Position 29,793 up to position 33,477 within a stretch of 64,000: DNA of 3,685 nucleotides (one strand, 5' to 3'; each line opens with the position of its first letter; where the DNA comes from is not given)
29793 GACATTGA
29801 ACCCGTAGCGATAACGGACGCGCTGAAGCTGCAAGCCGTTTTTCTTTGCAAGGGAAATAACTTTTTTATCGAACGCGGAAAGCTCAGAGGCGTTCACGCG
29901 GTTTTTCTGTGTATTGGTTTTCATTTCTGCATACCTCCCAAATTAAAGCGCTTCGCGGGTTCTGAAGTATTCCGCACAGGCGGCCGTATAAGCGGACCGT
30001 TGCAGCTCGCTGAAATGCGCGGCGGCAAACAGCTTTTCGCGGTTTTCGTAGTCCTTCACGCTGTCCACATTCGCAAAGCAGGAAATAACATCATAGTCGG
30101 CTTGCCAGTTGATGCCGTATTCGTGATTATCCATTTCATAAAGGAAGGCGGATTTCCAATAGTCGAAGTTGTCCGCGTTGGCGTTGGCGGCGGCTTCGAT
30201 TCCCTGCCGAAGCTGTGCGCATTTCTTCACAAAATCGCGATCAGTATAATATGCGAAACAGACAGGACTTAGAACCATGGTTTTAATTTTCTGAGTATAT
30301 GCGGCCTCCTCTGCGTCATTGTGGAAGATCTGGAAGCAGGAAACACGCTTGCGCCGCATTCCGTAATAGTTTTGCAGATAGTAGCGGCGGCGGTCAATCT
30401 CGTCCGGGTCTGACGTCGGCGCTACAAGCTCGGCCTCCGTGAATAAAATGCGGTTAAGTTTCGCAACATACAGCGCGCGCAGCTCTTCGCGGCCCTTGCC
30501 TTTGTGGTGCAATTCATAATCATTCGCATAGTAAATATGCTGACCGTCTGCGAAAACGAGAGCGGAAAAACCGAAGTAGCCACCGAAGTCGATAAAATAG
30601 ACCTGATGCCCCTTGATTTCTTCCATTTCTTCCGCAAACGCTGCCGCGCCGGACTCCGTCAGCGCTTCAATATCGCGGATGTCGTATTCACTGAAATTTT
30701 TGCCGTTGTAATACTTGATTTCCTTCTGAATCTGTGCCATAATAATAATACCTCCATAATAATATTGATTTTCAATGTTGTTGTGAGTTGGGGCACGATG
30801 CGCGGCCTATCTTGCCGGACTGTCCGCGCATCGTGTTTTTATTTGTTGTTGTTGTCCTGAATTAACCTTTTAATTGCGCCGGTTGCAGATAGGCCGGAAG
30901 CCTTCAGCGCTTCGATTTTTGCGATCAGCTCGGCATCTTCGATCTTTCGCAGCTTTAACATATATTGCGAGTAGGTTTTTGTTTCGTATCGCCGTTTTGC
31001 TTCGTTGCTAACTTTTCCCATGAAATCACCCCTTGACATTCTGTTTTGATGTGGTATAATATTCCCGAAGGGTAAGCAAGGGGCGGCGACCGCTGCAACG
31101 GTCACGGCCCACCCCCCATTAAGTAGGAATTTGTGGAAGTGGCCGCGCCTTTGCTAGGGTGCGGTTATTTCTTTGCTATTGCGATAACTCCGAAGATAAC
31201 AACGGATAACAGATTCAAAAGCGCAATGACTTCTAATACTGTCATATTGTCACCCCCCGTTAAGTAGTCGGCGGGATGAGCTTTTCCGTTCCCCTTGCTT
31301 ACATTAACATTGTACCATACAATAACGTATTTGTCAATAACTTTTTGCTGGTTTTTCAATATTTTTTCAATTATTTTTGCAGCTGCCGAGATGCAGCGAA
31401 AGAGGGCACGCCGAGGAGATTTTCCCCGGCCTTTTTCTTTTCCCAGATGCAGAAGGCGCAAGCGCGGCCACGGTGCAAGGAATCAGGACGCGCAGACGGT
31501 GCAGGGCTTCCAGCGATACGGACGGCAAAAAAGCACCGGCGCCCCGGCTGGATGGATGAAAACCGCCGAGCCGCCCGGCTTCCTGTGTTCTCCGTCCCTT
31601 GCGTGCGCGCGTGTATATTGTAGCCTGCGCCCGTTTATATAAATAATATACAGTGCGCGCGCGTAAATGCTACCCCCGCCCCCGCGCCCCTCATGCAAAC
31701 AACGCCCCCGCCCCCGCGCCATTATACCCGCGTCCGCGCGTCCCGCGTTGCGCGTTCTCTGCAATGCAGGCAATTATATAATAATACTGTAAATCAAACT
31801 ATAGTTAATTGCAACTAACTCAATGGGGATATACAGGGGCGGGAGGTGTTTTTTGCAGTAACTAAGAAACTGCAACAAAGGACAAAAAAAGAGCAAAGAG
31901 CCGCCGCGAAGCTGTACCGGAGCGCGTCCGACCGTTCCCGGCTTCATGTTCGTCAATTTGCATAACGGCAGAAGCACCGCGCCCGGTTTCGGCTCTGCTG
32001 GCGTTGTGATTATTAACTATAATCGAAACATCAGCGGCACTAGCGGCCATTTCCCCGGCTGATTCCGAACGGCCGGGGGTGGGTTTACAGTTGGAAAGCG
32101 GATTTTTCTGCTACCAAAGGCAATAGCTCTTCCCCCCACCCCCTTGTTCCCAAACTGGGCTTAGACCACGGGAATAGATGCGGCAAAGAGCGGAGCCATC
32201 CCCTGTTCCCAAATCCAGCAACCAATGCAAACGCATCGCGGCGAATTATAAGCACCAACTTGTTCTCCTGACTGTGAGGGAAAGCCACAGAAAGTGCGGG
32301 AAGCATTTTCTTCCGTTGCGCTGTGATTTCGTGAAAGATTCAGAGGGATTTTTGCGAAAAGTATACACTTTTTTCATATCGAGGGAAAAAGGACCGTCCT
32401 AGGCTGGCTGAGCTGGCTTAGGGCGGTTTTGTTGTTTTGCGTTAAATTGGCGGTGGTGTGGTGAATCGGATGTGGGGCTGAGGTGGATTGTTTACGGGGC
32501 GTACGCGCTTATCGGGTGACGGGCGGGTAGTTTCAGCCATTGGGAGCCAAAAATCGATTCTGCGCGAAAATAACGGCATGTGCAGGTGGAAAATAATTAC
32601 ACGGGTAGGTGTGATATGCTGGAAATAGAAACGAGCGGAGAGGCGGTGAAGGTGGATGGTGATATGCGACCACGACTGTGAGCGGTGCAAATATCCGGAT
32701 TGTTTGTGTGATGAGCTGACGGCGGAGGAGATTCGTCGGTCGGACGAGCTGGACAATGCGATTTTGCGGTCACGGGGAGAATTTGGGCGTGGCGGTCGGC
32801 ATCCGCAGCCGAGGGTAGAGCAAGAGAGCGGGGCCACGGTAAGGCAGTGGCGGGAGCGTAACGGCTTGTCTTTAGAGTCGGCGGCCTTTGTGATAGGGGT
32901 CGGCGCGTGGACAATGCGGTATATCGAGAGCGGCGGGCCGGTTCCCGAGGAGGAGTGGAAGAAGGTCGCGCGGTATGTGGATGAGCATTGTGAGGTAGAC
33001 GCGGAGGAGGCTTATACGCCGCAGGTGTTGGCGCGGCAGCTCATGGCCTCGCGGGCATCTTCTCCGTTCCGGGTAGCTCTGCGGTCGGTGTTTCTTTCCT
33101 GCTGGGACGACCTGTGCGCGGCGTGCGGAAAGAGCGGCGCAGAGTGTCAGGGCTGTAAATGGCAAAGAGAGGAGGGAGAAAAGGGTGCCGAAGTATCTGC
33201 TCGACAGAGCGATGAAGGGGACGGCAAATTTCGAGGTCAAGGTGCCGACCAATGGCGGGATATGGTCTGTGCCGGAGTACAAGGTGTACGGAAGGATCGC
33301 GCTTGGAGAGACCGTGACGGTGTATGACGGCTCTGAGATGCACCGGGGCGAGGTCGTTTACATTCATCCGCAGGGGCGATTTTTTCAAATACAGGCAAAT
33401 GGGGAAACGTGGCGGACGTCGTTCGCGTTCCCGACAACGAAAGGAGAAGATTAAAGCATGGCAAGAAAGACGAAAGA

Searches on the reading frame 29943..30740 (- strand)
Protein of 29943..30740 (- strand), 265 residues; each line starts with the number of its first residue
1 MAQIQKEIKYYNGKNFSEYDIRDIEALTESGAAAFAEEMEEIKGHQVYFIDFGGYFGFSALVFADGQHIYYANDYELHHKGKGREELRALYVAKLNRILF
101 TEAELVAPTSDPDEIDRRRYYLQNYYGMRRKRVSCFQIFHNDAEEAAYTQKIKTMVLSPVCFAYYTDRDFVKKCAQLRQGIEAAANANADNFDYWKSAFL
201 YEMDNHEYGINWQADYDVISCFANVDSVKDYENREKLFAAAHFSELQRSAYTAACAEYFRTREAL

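Call 12: search_protein_families(library=pfam, max_evalue=0.01, proteins=[window:29943-30740:-])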
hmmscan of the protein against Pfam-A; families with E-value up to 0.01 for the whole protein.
window:29943-30740:- (265 aa): 1 family
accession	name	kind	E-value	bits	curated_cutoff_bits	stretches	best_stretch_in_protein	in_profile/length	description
PF24692.1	DUF7659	-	0.0024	18.4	27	1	168-212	59-103/135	Family of unknown function (DUF7659)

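Call 13: search_protein_families(library=phrogs, max_evalue=0.01, proteins=[window:29943-30740:-])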
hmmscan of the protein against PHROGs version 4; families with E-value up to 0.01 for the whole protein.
window:29943-30740:- (265 aa): 0 families

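Call 32: search_protein_families(library=ncbifam, max_evalue=0.1, proteins=[window:29943-30740:-])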
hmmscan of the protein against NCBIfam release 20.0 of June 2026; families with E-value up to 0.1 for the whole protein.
window:29943-30740:- (265 aa): 0 families

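Call 60: search_solved_structures(query=window:29943-30740:-, max_evalue=10)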
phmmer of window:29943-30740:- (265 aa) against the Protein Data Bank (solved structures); distinct sequences matched with E-value up to 10: 0.

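Call 70: find_homologous_proteins(query=window:29943-30740:-, max_evalue=0.001)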
Query window:29943-30740:- (265 aa): 528 proteins with E <= 0.001 among 1287 candidates; the best 120 are listed.
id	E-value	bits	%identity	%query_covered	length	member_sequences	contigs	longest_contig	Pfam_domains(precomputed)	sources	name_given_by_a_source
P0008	5.1e-175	598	100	100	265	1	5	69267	-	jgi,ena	jgi:hypothetical protein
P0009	4.6e-153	526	90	94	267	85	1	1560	-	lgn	-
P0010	7.6e-151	519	87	100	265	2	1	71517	-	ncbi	-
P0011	3.2e-133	461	79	99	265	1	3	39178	-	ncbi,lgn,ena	-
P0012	7.6e-129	447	77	100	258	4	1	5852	-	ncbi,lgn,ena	-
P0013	1.6e-126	439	72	93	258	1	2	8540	-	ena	-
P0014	1.8e-123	429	75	100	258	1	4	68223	-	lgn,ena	-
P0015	1.7e-105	370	69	85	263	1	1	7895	-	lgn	-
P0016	2.0e-105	370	65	92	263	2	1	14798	-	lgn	-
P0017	1.0e-100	355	65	91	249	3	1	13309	-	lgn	-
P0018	4.4e-99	349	63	94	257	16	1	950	-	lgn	-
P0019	5.8e-98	346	63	94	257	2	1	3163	-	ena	-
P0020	1.1e-97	345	61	98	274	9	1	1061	-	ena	-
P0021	1.1e-85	305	57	93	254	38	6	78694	-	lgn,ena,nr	nr:MAG TPA: hypothetical protein [Caudoviricetes sp.] DAG32340.1 MAG TPA: hypothetical protein [Caud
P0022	3.2e-85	304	58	93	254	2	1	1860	-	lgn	-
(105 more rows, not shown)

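Call 71: find_encoding_contigs(protein=P0021, flank=8000, max_places=3)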
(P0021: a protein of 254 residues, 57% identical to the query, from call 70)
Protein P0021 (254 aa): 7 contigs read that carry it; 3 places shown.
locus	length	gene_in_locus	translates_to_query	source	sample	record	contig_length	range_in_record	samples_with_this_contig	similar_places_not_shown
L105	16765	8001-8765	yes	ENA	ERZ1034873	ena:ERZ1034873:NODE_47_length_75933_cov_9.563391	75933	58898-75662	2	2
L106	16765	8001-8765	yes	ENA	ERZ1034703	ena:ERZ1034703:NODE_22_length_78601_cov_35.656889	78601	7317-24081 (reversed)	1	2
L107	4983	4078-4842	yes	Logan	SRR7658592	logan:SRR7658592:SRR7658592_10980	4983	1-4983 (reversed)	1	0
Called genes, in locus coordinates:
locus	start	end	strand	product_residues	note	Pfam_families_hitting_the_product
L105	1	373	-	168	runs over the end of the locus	-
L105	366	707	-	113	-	-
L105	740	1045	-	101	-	-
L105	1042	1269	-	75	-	-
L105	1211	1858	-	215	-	-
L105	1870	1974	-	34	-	-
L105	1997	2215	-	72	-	-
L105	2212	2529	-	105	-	-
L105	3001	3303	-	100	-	PF04297:UPF0122 (weak), PF08281:Sigma70_r4_2, PF04545:Sigma70_r4, PF13384:HTH_23 (weak)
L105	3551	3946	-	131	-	-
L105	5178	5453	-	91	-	-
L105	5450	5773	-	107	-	-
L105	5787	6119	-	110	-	-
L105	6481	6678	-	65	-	-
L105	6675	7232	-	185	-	-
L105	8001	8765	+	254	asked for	-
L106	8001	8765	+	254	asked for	-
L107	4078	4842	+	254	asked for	-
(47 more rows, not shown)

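Call 72: find_encoding_contigs(protein=P0016, flank=8000, max_places=2)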
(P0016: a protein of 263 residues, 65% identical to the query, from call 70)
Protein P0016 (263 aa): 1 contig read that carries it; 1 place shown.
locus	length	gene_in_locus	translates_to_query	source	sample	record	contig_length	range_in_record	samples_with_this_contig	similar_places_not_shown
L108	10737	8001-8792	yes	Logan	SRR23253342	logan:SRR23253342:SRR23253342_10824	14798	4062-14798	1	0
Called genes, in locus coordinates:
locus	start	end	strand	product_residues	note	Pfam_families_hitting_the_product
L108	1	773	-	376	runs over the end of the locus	-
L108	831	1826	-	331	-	-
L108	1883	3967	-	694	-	PF16510:P22_portal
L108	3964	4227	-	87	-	-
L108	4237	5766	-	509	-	PF03237:Terminase_6N, PF17289:Terminase_6C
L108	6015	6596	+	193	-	-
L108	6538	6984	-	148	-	-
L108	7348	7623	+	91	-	-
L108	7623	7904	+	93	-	-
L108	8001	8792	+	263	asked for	-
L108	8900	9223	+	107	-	-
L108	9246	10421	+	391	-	-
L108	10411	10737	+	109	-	?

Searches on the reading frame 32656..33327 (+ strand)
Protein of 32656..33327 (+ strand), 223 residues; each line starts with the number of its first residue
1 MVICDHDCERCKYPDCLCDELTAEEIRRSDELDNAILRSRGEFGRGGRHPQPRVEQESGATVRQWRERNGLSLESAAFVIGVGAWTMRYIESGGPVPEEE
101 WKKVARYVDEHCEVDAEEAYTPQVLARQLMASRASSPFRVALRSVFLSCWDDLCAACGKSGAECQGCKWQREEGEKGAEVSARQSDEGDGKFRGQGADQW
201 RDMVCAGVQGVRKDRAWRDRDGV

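Call 33: search_protein_families(library=pfam, max_evalue=1, proteins=[window:32656-33327:+])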
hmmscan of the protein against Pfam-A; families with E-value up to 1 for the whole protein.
window:32656-33327:+ (223 aa): 3 families
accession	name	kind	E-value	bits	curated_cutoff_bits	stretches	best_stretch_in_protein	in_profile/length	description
PF13560.12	HTH_31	-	1.2e-06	29.2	27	1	59-118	3-60/64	Helix-turn-helix domain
PF01381.28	HTH_3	-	0.00087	19.7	23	1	62-107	1-47/55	Helix-turn-helix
PF13653.12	GDPD_2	-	0.17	12.9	27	1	198-211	11-24/30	Glycerophosphoryl diester phosphodiesterase family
